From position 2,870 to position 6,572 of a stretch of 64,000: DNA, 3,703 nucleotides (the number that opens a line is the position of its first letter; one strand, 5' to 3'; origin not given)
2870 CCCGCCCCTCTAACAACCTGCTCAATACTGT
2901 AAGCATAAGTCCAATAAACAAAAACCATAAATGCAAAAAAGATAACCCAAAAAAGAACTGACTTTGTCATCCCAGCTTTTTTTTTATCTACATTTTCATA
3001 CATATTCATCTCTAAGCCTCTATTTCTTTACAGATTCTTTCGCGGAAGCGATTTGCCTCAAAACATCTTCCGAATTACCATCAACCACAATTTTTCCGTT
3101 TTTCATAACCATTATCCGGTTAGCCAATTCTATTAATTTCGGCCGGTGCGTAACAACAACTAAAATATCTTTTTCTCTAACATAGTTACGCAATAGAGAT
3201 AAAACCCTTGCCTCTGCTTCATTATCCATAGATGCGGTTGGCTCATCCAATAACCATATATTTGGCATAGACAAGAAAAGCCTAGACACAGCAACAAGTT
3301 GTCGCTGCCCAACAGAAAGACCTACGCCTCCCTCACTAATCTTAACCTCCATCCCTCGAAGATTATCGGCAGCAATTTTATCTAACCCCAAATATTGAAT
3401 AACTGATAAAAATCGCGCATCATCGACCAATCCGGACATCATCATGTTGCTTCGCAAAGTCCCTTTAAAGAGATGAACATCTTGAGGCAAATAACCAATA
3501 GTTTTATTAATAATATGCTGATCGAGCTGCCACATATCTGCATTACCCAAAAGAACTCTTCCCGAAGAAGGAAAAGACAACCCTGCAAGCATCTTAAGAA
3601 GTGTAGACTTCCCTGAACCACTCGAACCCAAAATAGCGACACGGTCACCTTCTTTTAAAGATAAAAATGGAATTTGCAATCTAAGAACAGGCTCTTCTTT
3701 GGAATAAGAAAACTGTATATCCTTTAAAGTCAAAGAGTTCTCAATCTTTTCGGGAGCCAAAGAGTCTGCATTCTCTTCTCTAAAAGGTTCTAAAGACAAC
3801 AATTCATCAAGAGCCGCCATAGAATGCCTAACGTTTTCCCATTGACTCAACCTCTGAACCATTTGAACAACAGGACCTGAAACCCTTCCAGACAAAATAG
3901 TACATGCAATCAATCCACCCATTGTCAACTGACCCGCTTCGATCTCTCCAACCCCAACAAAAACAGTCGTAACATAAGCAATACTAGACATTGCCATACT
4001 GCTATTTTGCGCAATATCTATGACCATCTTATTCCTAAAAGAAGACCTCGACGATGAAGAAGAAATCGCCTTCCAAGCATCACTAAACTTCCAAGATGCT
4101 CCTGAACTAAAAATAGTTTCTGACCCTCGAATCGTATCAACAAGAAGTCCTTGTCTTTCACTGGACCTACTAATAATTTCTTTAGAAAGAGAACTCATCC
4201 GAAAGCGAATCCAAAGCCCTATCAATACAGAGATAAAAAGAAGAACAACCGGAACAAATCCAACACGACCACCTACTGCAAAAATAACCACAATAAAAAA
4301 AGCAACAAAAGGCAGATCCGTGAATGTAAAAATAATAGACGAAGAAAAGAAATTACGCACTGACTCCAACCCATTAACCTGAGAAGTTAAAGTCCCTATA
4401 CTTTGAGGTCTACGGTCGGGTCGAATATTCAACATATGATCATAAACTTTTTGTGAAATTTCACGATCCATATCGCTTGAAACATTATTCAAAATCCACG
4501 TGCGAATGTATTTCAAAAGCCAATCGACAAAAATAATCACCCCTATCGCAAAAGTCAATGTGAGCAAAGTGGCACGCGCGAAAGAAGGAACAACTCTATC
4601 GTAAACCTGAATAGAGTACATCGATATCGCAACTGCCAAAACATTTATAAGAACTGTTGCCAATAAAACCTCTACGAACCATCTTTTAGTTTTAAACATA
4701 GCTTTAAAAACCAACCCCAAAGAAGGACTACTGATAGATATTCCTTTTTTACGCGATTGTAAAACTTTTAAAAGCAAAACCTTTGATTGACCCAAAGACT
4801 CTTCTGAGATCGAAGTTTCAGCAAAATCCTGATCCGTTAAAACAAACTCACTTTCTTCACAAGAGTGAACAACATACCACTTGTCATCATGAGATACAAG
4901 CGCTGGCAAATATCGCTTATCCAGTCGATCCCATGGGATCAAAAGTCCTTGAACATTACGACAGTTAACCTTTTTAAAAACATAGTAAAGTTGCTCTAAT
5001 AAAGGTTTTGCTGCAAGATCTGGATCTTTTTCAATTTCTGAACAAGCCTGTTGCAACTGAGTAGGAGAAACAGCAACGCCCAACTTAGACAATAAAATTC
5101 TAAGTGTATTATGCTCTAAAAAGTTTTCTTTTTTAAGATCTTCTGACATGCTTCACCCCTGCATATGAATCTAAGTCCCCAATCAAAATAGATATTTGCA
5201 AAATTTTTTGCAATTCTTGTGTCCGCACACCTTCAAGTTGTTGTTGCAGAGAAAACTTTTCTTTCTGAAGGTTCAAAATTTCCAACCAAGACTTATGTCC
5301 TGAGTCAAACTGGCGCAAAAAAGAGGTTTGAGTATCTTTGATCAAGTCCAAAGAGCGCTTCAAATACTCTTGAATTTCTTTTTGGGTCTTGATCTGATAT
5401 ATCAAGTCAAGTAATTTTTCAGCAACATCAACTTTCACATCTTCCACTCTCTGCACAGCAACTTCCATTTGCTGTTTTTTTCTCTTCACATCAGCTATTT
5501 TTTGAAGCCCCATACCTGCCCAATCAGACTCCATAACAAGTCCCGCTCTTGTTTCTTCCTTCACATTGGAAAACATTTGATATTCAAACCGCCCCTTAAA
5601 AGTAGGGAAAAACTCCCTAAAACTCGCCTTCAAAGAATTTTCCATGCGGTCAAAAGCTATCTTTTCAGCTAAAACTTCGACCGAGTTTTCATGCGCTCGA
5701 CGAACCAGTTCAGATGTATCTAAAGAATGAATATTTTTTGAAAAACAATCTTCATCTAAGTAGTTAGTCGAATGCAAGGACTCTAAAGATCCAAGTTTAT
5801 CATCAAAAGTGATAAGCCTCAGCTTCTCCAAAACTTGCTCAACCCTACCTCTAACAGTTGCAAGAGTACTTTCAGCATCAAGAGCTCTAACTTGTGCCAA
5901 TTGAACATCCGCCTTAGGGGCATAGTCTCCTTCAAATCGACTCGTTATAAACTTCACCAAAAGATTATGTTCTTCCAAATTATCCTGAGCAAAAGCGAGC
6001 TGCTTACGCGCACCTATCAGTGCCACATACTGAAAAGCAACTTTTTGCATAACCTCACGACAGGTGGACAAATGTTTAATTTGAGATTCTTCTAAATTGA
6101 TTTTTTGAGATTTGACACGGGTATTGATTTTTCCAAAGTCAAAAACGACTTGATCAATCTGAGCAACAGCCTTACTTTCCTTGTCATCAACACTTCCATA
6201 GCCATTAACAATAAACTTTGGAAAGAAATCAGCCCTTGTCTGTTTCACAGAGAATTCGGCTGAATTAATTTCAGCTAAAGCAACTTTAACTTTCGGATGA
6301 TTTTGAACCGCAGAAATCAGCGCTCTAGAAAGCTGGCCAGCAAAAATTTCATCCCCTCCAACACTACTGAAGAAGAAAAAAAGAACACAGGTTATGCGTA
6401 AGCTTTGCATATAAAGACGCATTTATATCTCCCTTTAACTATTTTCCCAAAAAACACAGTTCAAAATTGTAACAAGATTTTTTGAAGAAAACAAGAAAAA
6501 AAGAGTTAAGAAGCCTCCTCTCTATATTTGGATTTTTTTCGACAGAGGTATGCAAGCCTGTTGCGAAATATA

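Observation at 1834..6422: Complete HlyB/HlyD/TolC-type type I secretion operon with no adjacent substrate gene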

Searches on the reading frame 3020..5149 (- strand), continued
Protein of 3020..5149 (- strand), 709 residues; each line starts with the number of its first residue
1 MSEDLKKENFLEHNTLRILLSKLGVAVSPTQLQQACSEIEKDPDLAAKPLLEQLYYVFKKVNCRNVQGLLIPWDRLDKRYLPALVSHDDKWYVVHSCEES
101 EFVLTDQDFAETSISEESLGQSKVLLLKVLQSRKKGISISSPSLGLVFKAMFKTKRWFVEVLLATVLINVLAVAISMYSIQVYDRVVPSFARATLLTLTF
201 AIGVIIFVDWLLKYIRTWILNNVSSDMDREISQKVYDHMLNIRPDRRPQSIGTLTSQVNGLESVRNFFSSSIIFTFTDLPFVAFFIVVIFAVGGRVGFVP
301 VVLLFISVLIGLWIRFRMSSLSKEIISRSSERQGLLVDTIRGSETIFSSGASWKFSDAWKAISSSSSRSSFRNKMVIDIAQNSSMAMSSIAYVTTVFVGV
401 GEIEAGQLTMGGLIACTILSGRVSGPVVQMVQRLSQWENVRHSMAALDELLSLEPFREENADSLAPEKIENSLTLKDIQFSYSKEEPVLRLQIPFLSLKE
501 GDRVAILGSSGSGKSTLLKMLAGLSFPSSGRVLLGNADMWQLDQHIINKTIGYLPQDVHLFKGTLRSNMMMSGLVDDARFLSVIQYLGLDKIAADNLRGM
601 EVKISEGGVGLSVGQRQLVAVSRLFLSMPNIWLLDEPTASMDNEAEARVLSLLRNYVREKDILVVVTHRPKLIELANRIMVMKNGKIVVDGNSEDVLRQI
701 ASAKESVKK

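Call 75: search_protein_families(library=pfam, proteins=[L007:3482-5962:+, L007:6020-8680:+, L007:8667-9971:+, L008:3221-4825:+, L008:5656-8541:+, L008:8550-9893:+], max_evalue=0.001)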
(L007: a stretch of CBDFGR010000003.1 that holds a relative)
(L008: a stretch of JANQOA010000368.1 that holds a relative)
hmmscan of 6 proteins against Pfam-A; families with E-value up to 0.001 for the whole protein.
L007:3482-5962:+ (827 aa): 4 families
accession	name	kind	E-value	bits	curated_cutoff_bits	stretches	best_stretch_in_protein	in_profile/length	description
PF13205.12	Big_5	-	2.3e-16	60.9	23.6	1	524-636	1-105/105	Bacterial Ig-like domain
PF03174.19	CHB_HEX_C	-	6.4e-05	23.2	23.6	0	362-386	25-49/76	Chitobiase/beta-hexosaminidase C-terminal domain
PF04234.18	CopC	-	0.00011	23.6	23.3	1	529-593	3-60/92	CopC domain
PF25077.1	DUF7800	-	0.00022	21.8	27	0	361-385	52-78/89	Domain of unknown function (DUF7800)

L007:6020-8680:+ (887 aa): 13 families
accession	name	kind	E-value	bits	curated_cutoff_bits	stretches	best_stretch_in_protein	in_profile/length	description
PF13469.12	Sulfotransfer_3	-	8.6e-44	150.8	27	1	513-708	1-216/216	Sulfotransferase family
PF14559.12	TPR_19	-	2.9e-22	79.2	25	2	353-406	4-57/68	Tetratricopeptide repeat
PF00685.33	Sulfotransfer_1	-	3e-16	60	22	1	514-720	4-192/255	Sulfotransferase domain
PF13428.12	TPR_14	-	1.5e-15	56.6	23.5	0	260-299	3-42/44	Tetratricopeptide repeat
PF00515.34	TPR_1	-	5.7e-11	42.2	27.8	0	376-405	3-32/34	Tetratricopeptide repeat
PF23914.1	TPR_CcmH_CycH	-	3.5e-10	40.4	42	0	779-856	25-102/158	Cytochrome c-type biogenesis protein H TPR domain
PF13432.12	TPR_16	-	9e-10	39.3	32.7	0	355-405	12-62/65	Tetratricopeptide repeat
PF07719.23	TPR_2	-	3.9e-09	36.4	27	0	376-405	3-32/34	Tetratricopeptide repeat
PF12895.13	ANAPC3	-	4.6e-08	33.7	27.2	0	31-93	21-81/82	Anaphase-promoting complex, cyclosome, subunit 3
PF13431.12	TPR_17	-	6.6e-08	32.7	24.4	0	248-277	3-32/34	Tetratricopeptide repeat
PF13176.12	TPR_7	-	0.00011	22.5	27.9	0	376-399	1-24/36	Tetratricopeptide repeat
PF25064.1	ARM_TT21_5th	-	0.00012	22.8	27.8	0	345-402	6-63/117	TT21 fifth ARM repeats domain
PF25058.1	ARM_TT21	-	0.00046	20.6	27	0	28-102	52-128/155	Tetratricopeptide repeat protein 21 ARM repeat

L007:8667-9971:+ (435 aa): 1 family
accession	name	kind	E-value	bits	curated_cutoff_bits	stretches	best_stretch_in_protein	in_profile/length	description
PF02321.23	OEP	-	1.8e-38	132.7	22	2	50-223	1-186/187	Outer membrane efflux protein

L008:3221-4825:+ (535 aa): 3 families
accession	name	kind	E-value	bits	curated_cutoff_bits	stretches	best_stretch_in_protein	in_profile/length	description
PF05199.19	GMC_oxred_C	-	1.5e-24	87.5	24.6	1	399-517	1-139/139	GMC oxidoreductase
PF00732.25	GMC_oxred_N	-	1.9e-17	64.3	23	1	165-308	87-217/218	GMC oxidoreductase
PF01266.30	DAO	-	3.7e-05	23.9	27.9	0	223-281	158-209/353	FAD dependent oxidoreductase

L008:5656-8541:+ (962 aa): 17 families
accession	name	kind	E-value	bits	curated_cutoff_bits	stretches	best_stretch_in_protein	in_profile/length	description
PF13469.12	Sulfotransfer_3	-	1.2e-43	150.3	27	1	567-762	1-216/216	Sulfotransferase family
PF14559.12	TPR_19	-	3.6e-23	82.1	25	2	147-195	5-53/68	Tetratricopeptide repeat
PF07719.23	TPR_2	-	2.3e-18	65.1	27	0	138-166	6-34/34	Tetratricopeptide repeat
PF13428.12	TPR_14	-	1.1e-17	63.1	23.5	0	146-175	14-43/44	Tetratricopeptide repeat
PF13432.12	TPR_16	-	2.4e-15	57.1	32.7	1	112-165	10-63/65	Tetratricopeptide repeat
PF00685.33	Sulfotransfer_1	-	2.8e-15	56.8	22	1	568-767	4-185/255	Sulfotransferase domain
PF13181.12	TPR_8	-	5.8e-12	45.2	25.7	0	147-166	15-34/34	Tetratricopeptide repeat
PF00515.34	TPR_1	-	1.2e-11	44.3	27.8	0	136-166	4-34/34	Tetratricopeptide repeat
PF13431.12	TPR_17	-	1.4e-10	41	24.4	0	156-187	2-33/34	Tetratricopeptide repeat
PF12895.13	ANAPC3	-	5.8e-09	36.5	27.2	1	121-188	11-77/82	Anaphase-promoting complex, cyclosome, subunit 3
PF23914.1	TPR_CcmH_CycH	-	1.5e-08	35.1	42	0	320-373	39-93/158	Cytochrome c-type biogenesis protein H TPR domain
PF13174.12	TPR_6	-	6.2e-08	33.2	26.3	0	138-165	5-32/33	Tetratricopeptide repeat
PF24575.1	TPR_Slam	-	1.2e-07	32.5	35.2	0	130-186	44-100/104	Surface lipoprotein assembly modifier, N-terminal TPR repeats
PF13424.12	TPR_12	-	3.5e-06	27.5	30.1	0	99-164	3-76/77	Tetratricopeptide repeat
PF25064.1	ARM_TT21_5th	-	9.7e-06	26.3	27.8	0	396-460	3-67/117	TT21 fifth ARM repeats domain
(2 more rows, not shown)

L008:8550-9893:+ (448 aa): 1 family
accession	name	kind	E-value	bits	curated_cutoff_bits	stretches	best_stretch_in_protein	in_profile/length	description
PF02321.23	OEP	-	1.9e-37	129.4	22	2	63-235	2-186/187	Outer membrane efflux protein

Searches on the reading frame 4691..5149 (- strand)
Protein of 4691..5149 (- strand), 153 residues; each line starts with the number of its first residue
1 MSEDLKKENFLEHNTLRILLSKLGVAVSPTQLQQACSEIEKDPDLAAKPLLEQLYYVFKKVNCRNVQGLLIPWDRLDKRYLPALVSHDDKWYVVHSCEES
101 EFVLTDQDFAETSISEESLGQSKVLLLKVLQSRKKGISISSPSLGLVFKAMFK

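Call 46: predict_structure(alignment_id=A2)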
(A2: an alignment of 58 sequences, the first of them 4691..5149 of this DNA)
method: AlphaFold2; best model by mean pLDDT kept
length: 153 residues; sequences in the alignment: 58
mean_pLDDT: 82.3   pTM: 0.71
mean pLDDT of the five models: 82.3, 78.6, 78.1, 77.9, 77.6
residues with pLDDT >= 90: 80; 70-90: 43; 50-70: 12; < 50: 18
segments of 3 or more residues with pLDDT < 50: 1-5, 134-145
pLDDT, mean of each block of 10 residues (from residue 1): 54 90 90 92 90 92 89 92 93 90 93 92 91 48 50 49
secondary structure, 60 per line:
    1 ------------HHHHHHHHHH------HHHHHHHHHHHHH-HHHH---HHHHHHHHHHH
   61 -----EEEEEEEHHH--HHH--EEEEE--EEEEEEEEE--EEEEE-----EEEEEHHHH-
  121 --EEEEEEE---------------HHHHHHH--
elements in order: H13-22 H29-41 H43-46 H50-60 E66-72 E83-87 E90-98 E101-105 E111-115 H116-119 E123-129 H145-151
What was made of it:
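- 4760..5149 (-): N-terminal C39-like domain (CLD, residues ~1-130) of the ABC exporter, non-catalytic. AF2 model with pLDDT above 90 for residues 10-130 (call 46).
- On CLD-type (group 2) T1SS exporters: AF2 model with mean pLDDT 82 (call 46).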

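Call 50: fold_search(model_id=the predicted structure, library=pdb)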
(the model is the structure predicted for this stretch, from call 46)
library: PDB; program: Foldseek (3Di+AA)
matches with E <= 10: 876; with E <= 0.001: 2
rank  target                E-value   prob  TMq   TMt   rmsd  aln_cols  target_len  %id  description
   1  3zua_MODEL_1_A        2.1e-05  1.00  0.51  0.55   9.2       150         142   15  A C39-like domain (released 2012-08-01)
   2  7n87_MODEL_1_A        9.7e-04  1.00  0.48  0.49   9.8       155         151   14  Solution NMR structure of peptidase domain from Clostridium thermocellum PCAT1 (released 2021-12-29)
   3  7t54_A                1.9e-03  1.00  0.52  0.14  13.7       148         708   16  Cryo-EM structure of ATP-bound PCAT1 in the outward-facing conformation (released 2022-02-02)
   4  2dos_MODEL_1_A        2.5e-03  0.99  0.39  0.36   7.0       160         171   14  Structural basis for the recognition of Lys48-linked polyubiquitin chain by the Josephin domain of ataxin-3, a (released 2007-05-22)
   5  5xe9_A                3.4e-03  1.00  0.50  0.55   4.2       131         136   16  Crystal Structure of the Complex of the Peptidase Domain of Streptococcus mutans ComA with a Small Molecule Inhibitor. (released 2017-06-28)
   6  8vpb_A                3.4e-03  1.00  0.53  0.14  14.0       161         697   12  Cryo-EM structure of the ABC transporter PCAT1 bound with MgADP_Class_2 (released 2024-10-30)
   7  6mpz_D                7.2e-03  1.00  0.53  0.57   4.3       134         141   14  Crystal structure of a double glycine motif protease from AMS/PCAT transporter in complex with the leader peptide (released 2019-02-06)
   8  6mpz_B                8.2e-03  1.00  0.51  0.55   4.5       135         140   13  Crystal structure of a double glycine motif protease from AMS/PCAT transporter in complex with the leader peptide (released 2019-02-06)
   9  5xe8_A                8.6e-03  1.00  0.47  0.52   4.6       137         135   14  Crystal Structure of the Peptidase Domain of Streptococcus mutans ComA (released 2017-06-28)
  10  6v9z_A                8.6e-03  1.00  0.38  0.10   5.8        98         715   16  Cryo-EM structure of PCAT1 bound to its CtA peptide substrate (released 2020-01-22)
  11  6mpz_A                9.7e-03  1.00  0.53  0.56   4.5       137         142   13  Crystal structure of a double glycine motif protease from AMS/PCAT transporter in complex with the leader peptide (released 2019-02-06)
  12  8vp6_B                1.0e-02  1.00  0.39  0.11   6.1       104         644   16  Cryo-EM structure of the ABC transporter PCAT1 bound with Mg_class_2 (released 2024-10-30)
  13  8vp5_B                1.1e-02  0.99  0.38  0.10  14.4       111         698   13  Cryo-EM structure of the ABC transporter PCAT1 bound with ADP and Substrate (released 2024-10-30)
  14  9azl_A                1.7e-02  0.99  0.36  0.09   6.3       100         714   15  Cryo-EM structure of the ABC transporter PCAT1 bound with MgADP class1 (released 2024-10-30)
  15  4ry2_A                2.2e-02  0.96  0.38  0.10  14.4       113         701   17  Crystal structure of the peptidase-containing ABC transporter PCAT1 (released 2015-07-22)
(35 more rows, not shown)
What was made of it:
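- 4760..5149 (-): Foldseek top hit is 3ZUA, the HlyB CLD, E 2e-5, followed by the PCAT1, ComA and LahT peptidase domains (call 50).
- On CLD-type (group 2) T1SS exporters: Foldseek 3ZUA E 2e-5, PCAT1 peptidase domain E 1e-3, ComA and LahT peptidase domains E 3e-3 to 1e-2 (call 50).
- Closest known: LapEBC of Pseudomonas fluorescens / LssBD-TolC of Legionella pneumophila. Same: N-terminal non-catalytic C39-like domain (calls 46, 50).
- Closest known: PCAT / bacteriocin exporters. Same: Structural hits rank 2-19 (call 50).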

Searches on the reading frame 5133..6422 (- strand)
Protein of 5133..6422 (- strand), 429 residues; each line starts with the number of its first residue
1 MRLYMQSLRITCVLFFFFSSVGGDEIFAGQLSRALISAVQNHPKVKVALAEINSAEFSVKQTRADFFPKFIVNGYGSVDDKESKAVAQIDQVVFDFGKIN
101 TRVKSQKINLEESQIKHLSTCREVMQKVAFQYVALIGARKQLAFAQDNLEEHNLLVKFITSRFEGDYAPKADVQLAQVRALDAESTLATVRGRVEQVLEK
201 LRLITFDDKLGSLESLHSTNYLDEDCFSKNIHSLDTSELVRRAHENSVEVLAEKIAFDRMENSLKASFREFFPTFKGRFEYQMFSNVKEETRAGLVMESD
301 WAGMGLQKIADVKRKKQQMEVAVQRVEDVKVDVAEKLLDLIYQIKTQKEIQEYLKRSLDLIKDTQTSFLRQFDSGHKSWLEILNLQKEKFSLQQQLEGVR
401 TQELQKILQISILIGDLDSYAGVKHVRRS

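Call 3: search_protein_families(library=pfam, proteins=[window:5133-6422:-], max_evalue=0.01)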
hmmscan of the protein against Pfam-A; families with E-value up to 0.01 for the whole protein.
window:5133-6422:- (429 aa): 2 families
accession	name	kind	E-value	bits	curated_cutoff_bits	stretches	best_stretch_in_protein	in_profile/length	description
PF02321.23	OEP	-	1.1e-38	133.3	22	2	34-203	4-184/187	Outer membrane efflux protein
PF23135.2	TRI4_N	-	0.006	17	27.8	0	329-372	13-56/61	TRI4 N-terminal domain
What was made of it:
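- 5133..6422 (-): TolC-like outer-membrane factor (429 aa, signal-peptide-like N-terminus). It is the first gene of the operon and overlaps the ABC gene by 17 nt. By locus-tag order it would be AB834_06850 (inferred: it lies between AB834_06845 and AB834_06855). Pfam OEP PF02321, two stretches, E 1e-38 (call 3).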

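Call 4: search_protein_families(library=ncbifam, proteins=[window:5133-6422:-], max_evalue=0.01)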
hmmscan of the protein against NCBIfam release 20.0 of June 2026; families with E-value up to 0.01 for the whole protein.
window:5133-6422:- (429 aa): 5 families
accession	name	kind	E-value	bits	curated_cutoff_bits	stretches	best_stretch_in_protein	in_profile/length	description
TIGR01844.1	type_I_sec_TolC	subfamily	2.5e-28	99.2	225.15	1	30-425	4-408/414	TolC family outer membrane protein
TIGR01845.1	outer_NodT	subfamily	1.8e-11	43.5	210.05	2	30-199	58-242/460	efflux transporter outer membrane subunit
NF007002.0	PRK09465.1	equivalog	7.4e-10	37.9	495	1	30-287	25-283/460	outer membrane channel protein TolC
NF045679.1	DiMtlExpIhpA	equivalog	2.3e-05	23.2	650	1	30-180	32-188/424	divalent metal ion exporter subunit IhpA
NF052390.1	efflux_OMP_AbuO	equivalog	0.0061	15.3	700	0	89-202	314-425/447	multidrug efflux outer membrane protein AbuO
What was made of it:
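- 5133..6422 (-): TIGR01844 type_I_sec_TolC at 99 bits, below cutoff (call 4).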
